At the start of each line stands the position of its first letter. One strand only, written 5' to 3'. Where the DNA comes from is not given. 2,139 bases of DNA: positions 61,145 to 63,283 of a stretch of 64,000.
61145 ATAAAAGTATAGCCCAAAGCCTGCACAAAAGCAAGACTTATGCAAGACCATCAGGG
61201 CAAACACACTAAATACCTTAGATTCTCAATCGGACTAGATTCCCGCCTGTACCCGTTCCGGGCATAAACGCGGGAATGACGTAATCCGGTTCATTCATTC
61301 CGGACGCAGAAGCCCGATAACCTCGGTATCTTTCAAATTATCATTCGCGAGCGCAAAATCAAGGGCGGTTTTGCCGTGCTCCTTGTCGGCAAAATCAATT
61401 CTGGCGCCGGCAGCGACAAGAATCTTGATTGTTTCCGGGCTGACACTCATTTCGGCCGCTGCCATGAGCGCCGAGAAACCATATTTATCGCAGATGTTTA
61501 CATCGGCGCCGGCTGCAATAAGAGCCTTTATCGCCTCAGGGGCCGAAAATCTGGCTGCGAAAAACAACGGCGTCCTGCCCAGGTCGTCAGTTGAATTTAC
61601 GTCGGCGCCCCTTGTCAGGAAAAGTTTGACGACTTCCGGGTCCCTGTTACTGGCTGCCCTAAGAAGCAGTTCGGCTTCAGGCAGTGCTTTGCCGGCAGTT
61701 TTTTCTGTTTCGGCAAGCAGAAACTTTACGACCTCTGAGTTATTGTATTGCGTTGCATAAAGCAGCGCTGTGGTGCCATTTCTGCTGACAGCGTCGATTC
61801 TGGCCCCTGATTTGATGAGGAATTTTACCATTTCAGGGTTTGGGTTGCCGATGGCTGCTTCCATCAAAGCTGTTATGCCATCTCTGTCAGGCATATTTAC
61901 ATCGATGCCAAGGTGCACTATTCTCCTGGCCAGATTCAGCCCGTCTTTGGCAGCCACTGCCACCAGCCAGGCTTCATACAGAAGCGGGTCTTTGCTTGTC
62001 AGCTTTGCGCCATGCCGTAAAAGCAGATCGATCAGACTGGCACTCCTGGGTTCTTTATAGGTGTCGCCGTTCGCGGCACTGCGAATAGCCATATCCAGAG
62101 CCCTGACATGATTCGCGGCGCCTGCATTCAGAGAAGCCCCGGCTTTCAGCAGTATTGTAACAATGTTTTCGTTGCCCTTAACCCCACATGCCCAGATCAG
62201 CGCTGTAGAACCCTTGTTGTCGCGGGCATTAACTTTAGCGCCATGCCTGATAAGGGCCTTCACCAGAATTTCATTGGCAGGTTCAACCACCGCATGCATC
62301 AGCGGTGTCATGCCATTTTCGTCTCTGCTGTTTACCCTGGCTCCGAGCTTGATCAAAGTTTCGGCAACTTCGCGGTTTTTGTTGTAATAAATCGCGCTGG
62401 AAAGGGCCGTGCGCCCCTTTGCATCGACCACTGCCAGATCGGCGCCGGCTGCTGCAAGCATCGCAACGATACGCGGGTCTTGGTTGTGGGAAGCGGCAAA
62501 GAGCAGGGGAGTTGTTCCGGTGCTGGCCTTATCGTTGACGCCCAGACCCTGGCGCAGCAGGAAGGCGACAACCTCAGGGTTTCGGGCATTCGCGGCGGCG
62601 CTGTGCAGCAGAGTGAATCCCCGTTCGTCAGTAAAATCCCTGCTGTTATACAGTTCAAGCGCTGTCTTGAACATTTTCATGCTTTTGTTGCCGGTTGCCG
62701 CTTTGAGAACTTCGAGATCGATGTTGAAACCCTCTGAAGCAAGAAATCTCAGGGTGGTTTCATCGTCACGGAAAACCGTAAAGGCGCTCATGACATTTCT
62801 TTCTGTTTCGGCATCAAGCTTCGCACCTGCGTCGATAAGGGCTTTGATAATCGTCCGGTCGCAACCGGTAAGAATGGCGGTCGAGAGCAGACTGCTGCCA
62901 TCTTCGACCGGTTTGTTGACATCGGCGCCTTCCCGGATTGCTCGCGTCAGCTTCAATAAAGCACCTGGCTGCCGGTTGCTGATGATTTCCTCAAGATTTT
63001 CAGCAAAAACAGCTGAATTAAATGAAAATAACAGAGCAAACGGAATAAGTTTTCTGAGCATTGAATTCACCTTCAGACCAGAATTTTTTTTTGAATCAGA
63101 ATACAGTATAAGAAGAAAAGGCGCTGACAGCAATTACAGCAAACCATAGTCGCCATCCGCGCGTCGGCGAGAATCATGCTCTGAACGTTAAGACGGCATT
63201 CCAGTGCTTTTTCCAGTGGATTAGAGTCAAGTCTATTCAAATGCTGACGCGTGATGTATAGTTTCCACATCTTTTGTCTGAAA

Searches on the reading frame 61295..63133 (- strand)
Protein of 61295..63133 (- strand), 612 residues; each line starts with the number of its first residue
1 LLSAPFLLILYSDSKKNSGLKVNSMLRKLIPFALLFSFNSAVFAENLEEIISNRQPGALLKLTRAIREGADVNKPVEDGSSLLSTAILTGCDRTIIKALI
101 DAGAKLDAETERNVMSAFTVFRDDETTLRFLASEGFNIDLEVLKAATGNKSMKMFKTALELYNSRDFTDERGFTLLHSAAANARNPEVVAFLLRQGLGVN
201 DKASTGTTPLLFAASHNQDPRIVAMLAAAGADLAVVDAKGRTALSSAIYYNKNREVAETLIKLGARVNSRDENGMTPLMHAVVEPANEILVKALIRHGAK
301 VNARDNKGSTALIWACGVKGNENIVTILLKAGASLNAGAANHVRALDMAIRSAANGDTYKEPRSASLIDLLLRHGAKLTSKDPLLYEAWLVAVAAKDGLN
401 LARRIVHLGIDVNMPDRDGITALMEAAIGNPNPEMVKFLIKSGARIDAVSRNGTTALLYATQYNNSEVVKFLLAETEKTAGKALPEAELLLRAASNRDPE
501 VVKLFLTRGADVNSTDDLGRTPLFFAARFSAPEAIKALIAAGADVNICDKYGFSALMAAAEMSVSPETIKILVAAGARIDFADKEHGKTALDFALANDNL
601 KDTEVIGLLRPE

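Call 69: search_protein_families(library=pfam, proteins=[window:61295-63133:-], max_evalue=0.00001)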
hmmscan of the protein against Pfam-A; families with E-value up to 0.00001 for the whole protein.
window:61295-63133:- (612 aa): 6 families
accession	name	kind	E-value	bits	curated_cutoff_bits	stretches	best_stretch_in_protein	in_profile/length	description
PF12796.13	Ank_2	-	1.2e-80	266.5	27.3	6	490-581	1-88/90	Ankyrin repeats (3 copies)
PF00023.36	Ank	-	1.4e-62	204.4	21.1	0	273-306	1-33/33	Ankyrin repeat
PF13637.12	Ank_4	-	1.9e-52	174.5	22.7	3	490-539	1-50/50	Ankyrin repeats (many copies)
PF13606.12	Ank_3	-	2.1e-43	141.1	22.3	0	519-547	2-30/30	Ankyrin repeat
PF13857.12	Ank_5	-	1.1e-36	124.9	27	2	260-313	1-54/56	Ankyrin repeats (many copies)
PF23745.1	ANK_LRRK2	-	9.3e-14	51.8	27.5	0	250-330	40-114/130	LRRK2 ANK repeat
